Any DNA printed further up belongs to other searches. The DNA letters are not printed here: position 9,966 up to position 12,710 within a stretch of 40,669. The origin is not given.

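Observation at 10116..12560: Single-gene TIR / NB-ARC / TPR STAND protein: candidate NLR-like immune sensor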

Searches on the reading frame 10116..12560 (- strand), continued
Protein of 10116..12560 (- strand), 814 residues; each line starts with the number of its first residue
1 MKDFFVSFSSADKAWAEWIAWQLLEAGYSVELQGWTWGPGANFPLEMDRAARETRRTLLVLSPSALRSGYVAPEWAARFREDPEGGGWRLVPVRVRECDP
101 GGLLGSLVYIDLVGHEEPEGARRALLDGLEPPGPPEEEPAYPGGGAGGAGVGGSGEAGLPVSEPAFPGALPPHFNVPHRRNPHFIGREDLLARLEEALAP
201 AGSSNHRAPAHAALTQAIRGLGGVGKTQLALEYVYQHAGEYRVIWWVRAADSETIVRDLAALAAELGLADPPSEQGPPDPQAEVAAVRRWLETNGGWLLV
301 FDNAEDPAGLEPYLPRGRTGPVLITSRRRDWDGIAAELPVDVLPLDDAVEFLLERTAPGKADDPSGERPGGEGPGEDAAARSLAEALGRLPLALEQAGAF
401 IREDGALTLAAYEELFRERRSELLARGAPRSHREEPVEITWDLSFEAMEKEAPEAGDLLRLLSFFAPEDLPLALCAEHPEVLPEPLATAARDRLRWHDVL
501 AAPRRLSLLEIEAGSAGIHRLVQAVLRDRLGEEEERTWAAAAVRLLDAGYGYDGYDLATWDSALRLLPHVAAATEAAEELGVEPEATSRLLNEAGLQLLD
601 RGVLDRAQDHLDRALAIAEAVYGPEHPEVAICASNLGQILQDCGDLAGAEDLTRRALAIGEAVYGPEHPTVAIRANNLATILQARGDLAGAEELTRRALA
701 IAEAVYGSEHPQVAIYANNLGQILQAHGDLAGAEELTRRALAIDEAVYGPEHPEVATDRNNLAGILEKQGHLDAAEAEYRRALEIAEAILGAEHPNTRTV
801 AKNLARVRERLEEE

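Call 12: search_solved_structures(query=window:10116-12560:-, max_evalue=0.01, show_alignments=3)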
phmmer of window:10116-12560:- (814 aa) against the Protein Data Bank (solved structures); distinct sequences matched with E-value up to 0.01: 37.
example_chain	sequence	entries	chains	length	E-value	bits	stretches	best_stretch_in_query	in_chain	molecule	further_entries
5oj8_A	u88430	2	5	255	4.2e-30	108.2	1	571-784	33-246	Kinesin light chain 1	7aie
7ai4_A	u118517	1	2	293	1e-29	107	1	580-808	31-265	Isoform C of Kinesin light chain 1,Isoform C of Kinesin light chain 1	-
9pmb_C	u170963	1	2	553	1.1e-29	106.9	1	571-786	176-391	Kinesin light chain 1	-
3nf1_A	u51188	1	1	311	1.1e-28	103.5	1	581-786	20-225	Kinesin light chain 1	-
6fuz_A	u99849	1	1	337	1.5e-28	103.2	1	582-786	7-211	Kinesin light chain 1,Kinesin light chain 1,C-Jun-amino-terminal kinase-interacting protei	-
6fv0_A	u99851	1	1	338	1.5e-28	103.1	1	582-786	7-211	Kinesin light chain 1,Torsin-1A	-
6swu_A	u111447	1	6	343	1.5e-28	103.1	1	582-786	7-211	Kinesin light chain 1,Kinesin light chain 1,TPR domain of kinesin light chain 1 in complex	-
5fjy_A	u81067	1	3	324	1.5e-26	96.5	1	572-786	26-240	KINESIN LIGHT CHAIN 2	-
6ejn_A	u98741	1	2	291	1.8e-26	96.2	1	582-786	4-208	Kinesin light chain 2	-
6f9i_A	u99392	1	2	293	1.9e-26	96.2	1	582-786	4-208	Kinesin light chain 2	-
5ojf_A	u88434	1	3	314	1.9e-26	96.2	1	581-786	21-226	Kinesin light chain 2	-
3edt_B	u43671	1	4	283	7.1e-26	94.3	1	613-786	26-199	Kinesin light chain 2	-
3zfw_A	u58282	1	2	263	3e-25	92.2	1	613-786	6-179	KINESIN LIGHT CHAIN 2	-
3ceq_A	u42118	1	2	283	3.5e-25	92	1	613-786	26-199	Kinesin light chain 2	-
4y6w_A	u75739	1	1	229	2.3e-13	52.9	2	625-807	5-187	NaB(AB)3ACb - light chain TPR-like repeats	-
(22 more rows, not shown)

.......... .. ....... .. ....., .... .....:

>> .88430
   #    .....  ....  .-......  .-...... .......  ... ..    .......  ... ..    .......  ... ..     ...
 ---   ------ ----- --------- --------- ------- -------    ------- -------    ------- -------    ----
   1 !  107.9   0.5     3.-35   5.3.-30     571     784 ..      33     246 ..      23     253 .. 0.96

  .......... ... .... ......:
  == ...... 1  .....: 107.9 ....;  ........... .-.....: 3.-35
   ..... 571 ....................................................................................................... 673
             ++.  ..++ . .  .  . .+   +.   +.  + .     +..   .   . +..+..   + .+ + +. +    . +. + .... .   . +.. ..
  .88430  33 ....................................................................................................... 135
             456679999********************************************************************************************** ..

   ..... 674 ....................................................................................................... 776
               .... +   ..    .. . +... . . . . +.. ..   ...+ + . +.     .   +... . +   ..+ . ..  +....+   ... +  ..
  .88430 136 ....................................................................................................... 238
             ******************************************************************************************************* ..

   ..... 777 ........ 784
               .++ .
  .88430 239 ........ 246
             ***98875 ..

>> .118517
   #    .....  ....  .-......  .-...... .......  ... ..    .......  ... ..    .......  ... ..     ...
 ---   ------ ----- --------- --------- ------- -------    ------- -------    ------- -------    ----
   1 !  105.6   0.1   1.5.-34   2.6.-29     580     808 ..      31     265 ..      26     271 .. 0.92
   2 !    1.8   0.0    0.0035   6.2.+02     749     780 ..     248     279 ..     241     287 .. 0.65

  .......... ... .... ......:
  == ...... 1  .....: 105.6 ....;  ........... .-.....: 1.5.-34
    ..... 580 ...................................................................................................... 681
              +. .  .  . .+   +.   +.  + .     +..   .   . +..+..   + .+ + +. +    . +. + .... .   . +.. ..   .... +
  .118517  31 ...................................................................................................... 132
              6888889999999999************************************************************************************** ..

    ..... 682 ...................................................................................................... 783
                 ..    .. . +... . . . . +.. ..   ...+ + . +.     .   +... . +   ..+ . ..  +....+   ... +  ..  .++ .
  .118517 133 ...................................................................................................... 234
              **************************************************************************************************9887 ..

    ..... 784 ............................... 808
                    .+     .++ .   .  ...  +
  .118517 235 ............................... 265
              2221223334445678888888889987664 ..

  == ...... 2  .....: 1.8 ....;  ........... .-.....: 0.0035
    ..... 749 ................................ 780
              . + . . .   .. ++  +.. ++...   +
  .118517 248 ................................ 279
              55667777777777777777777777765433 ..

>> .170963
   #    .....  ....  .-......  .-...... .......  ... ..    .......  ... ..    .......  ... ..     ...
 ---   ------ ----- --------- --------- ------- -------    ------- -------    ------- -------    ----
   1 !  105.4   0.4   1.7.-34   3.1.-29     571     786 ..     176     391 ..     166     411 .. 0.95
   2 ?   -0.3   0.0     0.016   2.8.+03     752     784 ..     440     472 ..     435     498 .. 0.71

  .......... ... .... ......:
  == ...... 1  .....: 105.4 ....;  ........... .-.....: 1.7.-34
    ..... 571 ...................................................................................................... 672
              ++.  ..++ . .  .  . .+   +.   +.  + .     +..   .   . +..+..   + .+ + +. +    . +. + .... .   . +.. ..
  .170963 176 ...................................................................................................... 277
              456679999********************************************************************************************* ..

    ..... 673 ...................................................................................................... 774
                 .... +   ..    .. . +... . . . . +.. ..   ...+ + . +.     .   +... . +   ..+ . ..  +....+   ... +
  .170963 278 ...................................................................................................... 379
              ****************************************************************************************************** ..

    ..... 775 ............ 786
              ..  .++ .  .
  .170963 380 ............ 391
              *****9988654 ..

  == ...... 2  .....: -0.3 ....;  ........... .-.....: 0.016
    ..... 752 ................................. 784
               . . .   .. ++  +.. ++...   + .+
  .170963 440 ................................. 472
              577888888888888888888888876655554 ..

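Call 18: find_encoding_contigs(protein=P0003, flank=10000, max_places=3)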
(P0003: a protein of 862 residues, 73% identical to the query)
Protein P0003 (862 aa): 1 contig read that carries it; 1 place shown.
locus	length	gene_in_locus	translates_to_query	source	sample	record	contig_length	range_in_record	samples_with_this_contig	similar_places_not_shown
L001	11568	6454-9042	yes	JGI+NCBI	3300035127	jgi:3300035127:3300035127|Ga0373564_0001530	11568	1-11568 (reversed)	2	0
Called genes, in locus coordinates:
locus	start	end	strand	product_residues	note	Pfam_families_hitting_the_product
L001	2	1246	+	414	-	?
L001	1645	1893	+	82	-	PF03683:UPF0175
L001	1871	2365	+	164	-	PF11848:DUF3368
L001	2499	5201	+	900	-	PF13676:TIR_2, PF13424:TPR_12, PF17874:TPR_MalT, PF24885:TPR_NPHP3, PF13424:TPR_12, PF13374:TPR_10, PF13424:TPR_12, PF24885:TPR_NPHP3, +14 more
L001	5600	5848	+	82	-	PF03683:UPF0175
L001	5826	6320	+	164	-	PF11848:DUF3368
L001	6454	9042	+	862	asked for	PF13676:TIR_2, PF13424:TPR_12, PF24885:TPR_NPHP3, PF13374:TPR_10, PF13424:TPR_12, PF13424:TPR_12, PF24885:TPR_NPHP3, PF13424:TPR_12, +15 more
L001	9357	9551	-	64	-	-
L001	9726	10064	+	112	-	PF03683:UPF0175, PF24001:DUF7317 (faint)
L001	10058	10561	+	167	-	PF11848:DUF3368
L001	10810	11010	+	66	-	-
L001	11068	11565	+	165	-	-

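Call 19: find_encoding_contigs(protein=P0002, flank=10000, max_places=3)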
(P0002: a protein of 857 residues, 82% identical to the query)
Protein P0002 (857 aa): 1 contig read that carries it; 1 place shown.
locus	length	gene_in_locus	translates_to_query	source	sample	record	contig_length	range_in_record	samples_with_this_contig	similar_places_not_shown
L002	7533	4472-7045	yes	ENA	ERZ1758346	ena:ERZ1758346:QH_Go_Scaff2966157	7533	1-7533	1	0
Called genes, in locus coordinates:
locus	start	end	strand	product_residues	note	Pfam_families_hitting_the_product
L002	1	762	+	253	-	?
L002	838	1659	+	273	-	PF05690:ThiG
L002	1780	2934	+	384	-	PF13271:DUF4062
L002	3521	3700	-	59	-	PF08889:WbqC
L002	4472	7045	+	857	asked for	PF13676:TIR_2, PF13424:TPR_12, PF24885:TPR_NPHP3, PF17874:TPR_MalT, PF13374:TPR_10, PF13424:TPR_12, PF13374:TPR_10, PF13424:TPR_12, +12 more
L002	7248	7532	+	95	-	?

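Call 27: find_encoding_contigs(protein=P0004, flank=10000, max_places=2)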
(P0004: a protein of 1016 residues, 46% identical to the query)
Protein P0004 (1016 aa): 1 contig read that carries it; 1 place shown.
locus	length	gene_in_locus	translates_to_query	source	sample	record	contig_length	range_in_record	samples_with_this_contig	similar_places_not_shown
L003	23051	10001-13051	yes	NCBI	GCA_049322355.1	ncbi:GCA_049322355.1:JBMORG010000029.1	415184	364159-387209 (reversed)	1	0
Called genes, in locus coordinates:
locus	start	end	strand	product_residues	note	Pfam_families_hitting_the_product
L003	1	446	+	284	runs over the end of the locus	PF02775:TPP_enzyme_C, PF12367:PFO_beta_C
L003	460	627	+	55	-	-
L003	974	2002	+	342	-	PF01136:Peptidase_U32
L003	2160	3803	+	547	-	PF13231:PMT_2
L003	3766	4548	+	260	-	PF08443:RimK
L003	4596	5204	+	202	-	PF00156:Pribosyltran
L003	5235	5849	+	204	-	PF06941:NT5C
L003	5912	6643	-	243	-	PF01061:ABC2_membrane, PF12698:ABC2_membrane_3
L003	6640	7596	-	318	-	PF00005:ABC_tran, PF13304:AAA_21, PF13732:DrrA1-3_C (weak)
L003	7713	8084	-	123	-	PF01022:HTH_5, PF12840:HTH_20, PF08279:HTH_11 (faint), PF13412:HTH_24 (weak)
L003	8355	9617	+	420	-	PF01964:ThiC_Rad_SAM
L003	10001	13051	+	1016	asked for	PF13676:TIR_2, PF25000:DUF7779, PF24885:TPR_NPHP3, PF13374:TPR_10, PF13424:TPR_12, PF13424:TPR_12, PF24885:TPR_NPHP3, PF13374:TPR_10, +33 more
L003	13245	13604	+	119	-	PF02635:DsrE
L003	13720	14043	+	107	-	-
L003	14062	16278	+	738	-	PF14522:Cytochrome_C7 (faint), PF22113:Mtrc-MtrF_II-IV_dom, PF01292:Ni_hydr_CYTB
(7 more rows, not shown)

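Call 28: find_encoding_contigs(protein=P0026, flank=10000, max_places=2)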
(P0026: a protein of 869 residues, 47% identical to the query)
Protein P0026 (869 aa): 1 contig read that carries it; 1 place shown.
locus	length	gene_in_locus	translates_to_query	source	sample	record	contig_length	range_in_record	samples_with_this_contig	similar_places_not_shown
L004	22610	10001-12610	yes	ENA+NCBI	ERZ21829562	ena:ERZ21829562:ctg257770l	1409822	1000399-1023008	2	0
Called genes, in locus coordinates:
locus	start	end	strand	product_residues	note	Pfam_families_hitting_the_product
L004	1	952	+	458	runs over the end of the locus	PF13372:Alginate_exp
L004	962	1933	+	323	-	PF12760:Zn_ribbon_IS1595, PF12762:DDE_Tnp_IS1595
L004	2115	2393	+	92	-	PF15970:HicB-like_2 (weak), PF15919:HicB_lk_antitox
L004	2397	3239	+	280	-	-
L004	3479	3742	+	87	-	-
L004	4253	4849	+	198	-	-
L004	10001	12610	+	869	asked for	PF13676:TIR_2, PF25000:DUF7779, PF17874:TPR_MalT, PF24885:TPR_NPHP3, PF13424:TPR_12, PF13374:TPR_10, PF13424:TPR_12, PF13424:TPR_12, +17 more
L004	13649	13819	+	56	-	-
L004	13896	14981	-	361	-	PF13384:HTH_23, PF13518:HTH_28 (weak), PF13551:HTH_29, PF13565:HTH_32, PF13358:DDE_3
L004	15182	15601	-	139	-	PF00376:MerR, PF13411:MerR_1, PF13591:MerR_2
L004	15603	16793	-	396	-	PF00226:DnaJ, PF01556:DnaJ_C, PF00684:DnaJ_CXXCXGXG (weak)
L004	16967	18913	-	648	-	PF00012:HSP70, PF06723:MreB_Mbl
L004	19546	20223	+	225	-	PF00528:BPD_transp_1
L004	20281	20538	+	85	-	-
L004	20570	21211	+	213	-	-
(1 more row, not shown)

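Call 35: predict_structure(alignment_id=A2)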
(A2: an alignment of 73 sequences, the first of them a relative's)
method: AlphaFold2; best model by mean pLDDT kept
length: 814 residues; sequences in the alignment: 73
mean_pLDDT: 85.1   pTM: 0.72
mean pLDDT of the five models: 85.1, 84.8, 84.4, 83.1, 82.1
residues with pLDDT >= 90: 384; 70-90: 322; 50-70: 58; < 50: 50
segments of 3 or more residues with pLDDT < 50: 134-146, 148-165, 202-208, 272-277, 369-371
pLDDT, mean of each block of 10 residues (from residue 1): 89 87 87 81 82 90 84 73 80 90 78 85 87 48 43 39 55 80 73 83 46 66 73 87 90 84 83 50 87 91 87 85 86 79 86 79 52 76 91 86 87 90 70 75 89 95 91 96 97 95 88 85 83 97 98 90 91 96 98 95 89 98 97 97 95 98 97 97 97 98 97 97 97 98 96 95 98 98 88 83 94 93
secondary structure, 60 per line:
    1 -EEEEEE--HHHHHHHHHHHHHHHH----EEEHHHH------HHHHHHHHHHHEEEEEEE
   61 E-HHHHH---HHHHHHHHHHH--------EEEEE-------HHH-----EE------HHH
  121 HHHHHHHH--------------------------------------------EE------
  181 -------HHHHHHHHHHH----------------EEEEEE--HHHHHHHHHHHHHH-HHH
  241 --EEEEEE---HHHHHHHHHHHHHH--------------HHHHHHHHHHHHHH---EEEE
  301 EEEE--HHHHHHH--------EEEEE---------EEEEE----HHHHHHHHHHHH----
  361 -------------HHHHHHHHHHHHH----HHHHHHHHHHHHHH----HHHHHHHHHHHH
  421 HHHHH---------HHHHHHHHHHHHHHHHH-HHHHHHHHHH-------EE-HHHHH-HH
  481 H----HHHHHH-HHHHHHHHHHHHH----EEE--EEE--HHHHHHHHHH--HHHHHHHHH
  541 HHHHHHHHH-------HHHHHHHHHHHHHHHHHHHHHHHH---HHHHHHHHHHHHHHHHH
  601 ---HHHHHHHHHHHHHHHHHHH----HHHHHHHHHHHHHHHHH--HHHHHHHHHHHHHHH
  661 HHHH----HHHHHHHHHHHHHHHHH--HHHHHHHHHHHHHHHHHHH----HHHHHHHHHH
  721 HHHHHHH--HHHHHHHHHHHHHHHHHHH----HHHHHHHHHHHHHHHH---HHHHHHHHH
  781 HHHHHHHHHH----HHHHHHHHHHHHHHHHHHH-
elements in order (helices of 4 or more, strands of 3 or more residues): E2-7 H10-25 E30-32 H33-36 H43-53 E54-61 H63-67 H71-81 E90-94 H118-128 H188-198 E215-220 H223-236 E243-248 H252-265 H280-293 E297-304 H307-313 E322-326 E336-340 H345-356 H374-386 H391-404 H409-425 H435-451 H453-462 H473-477 H486-491 H493-505 E510-512 E515-517 H520-529 H532-549 H557-580 H584-600 H604-622 H627-643 H646-664 H669-685 H688-706 H711-727 H730-748 H753-768 H772-790 H795-813
